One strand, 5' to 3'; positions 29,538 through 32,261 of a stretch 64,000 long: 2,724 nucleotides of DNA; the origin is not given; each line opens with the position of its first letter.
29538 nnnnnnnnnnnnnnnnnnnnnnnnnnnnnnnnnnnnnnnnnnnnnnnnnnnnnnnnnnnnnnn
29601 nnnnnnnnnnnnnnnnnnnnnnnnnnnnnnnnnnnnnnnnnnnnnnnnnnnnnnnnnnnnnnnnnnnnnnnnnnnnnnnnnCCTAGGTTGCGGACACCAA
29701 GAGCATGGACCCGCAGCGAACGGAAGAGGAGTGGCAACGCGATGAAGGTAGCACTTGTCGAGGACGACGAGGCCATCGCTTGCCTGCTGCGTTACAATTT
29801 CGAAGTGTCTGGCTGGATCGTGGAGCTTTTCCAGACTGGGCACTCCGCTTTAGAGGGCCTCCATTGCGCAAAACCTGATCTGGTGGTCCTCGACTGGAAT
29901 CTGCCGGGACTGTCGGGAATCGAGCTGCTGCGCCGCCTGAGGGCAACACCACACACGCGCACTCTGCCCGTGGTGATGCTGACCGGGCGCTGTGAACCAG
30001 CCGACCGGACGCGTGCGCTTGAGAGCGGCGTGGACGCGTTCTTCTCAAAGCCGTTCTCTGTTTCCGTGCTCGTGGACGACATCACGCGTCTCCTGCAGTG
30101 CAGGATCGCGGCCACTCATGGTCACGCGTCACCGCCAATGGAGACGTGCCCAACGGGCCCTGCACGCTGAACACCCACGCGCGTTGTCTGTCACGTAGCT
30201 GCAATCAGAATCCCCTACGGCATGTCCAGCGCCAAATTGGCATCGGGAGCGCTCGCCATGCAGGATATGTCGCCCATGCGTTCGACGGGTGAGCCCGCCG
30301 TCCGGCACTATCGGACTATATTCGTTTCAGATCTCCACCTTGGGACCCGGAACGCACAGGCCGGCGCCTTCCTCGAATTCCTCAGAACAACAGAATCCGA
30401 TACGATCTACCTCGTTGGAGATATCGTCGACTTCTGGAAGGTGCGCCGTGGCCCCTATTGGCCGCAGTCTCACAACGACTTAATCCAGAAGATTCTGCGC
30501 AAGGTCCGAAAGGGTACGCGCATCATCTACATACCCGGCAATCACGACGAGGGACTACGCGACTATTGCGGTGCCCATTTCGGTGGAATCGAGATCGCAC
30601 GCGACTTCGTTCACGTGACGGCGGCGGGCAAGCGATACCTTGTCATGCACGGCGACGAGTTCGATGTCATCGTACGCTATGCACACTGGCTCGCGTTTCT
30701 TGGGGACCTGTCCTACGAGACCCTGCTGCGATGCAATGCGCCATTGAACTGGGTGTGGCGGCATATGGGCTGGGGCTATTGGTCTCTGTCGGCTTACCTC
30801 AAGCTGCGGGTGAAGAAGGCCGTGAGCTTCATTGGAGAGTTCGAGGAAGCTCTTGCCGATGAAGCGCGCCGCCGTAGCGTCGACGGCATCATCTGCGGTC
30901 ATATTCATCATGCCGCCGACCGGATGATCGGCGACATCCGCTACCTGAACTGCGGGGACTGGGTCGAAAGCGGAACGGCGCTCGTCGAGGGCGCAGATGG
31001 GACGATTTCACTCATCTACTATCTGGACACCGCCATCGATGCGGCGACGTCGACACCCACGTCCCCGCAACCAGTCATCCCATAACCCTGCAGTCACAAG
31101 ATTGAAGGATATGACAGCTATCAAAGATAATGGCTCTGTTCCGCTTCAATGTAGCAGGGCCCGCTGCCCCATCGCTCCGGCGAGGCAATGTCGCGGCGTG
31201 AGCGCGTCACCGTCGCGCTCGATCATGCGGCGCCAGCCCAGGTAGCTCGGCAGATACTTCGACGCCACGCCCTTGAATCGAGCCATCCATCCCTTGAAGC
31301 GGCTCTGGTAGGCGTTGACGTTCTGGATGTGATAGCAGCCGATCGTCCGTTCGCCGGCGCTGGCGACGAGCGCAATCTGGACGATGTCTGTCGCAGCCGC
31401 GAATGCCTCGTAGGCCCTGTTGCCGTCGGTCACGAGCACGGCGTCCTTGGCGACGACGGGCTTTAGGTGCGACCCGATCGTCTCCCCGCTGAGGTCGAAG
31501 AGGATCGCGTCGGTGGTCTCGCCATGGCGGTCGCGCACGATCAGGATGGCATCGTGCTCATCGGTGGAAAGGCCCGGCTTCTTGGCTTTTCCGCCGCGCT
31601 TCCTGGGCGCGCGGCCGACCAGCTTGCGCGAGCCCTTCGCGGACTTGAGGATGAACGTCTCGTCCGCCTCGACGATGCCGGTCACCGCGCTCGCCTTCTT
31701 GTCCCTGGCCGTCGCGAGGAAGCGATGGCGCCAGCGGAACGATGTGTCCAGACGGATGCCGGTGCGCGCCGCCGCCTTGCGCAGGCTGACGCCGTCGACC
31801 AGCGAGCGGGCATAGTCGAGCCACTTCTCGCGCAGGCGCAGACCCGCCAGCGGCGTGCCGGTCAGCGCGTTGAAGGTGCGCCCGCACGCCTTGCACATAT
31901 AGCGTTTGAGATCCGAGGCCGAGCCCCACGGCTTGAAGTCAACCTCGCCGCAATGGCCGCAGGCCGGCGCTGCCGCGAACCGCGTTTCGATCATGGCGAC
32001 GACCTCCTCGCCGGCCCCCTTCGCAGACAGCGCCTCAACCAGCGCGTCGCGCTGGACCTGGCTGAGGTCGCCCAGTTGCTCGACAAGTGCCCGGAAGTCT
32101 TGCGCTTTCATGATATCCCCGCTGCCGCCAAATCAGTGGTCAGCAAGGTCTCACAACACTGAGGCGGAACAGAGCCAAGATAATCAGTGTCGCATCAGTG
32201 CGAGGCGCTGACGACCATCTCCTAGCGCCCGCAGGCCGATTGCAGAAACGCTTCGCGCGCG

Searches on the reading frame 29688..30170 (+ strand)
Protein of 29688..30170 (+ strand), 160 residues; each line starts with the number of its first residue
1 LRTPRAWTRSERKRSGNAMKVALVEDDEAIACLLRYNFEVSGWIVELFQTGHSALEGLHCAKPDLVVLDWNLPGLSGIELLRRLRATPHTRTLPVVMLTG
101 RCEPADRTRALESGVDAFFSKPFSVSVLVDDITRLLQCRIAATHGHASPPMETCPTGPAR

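Call 61: search_protein_families(library=pfam, proteins=[window:29688-30170:+], max_evalue=0.001)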
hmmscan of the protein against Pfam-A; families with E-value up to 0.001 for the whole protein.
window:29688-30170:+ (160 aa): 1 family
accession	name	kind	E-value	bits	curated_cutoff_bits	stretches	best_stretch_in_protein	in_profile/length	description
PF00072.30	Response_reg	-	2e-24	86.3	30.2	1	21-132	1-110/111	Response regulator receiver domain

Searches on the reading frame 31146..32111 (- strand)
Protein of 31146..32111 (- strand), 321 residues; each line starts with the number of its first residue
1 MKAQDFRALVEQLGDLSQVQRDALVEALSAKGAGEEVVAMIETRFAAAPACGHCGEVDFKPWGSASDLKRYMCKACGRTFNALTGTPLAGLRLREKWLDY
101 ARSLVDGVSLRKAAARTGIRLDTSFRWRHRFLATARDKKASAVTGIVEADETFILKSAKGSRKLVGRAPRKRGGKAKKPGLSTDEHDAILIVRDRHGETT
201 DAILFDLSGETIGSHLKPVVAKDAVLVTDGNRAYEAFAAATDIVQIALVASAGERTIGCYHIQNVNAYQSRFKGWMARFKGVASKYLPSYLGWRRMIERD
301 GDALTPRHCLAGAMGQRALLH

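Call 61: search_protein_families(library=pfam, proteins=[window:31146-32111:-], max_evalue=0.001)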
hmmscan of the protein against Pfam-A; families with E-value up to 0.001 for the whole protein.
window:31146-32111:- (321 aa): 3 families
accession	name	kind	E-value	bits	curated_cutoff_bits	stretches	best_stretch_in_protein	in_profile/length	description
PF12762.13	DDE_Tnp_IS1595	-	7.5e-12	46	27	1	144-291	3-145/153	ISXO2-like transposase domain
PF12760.12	Zn_ribbon_IS1595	-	0.00018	21.8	25.4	1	41-79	11-46/46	Transposase zinc-ribbon domain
PF13551.12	HTH_29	-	0.00055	20.4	28.1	0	105-132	9-37/64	Winged helix-turn helix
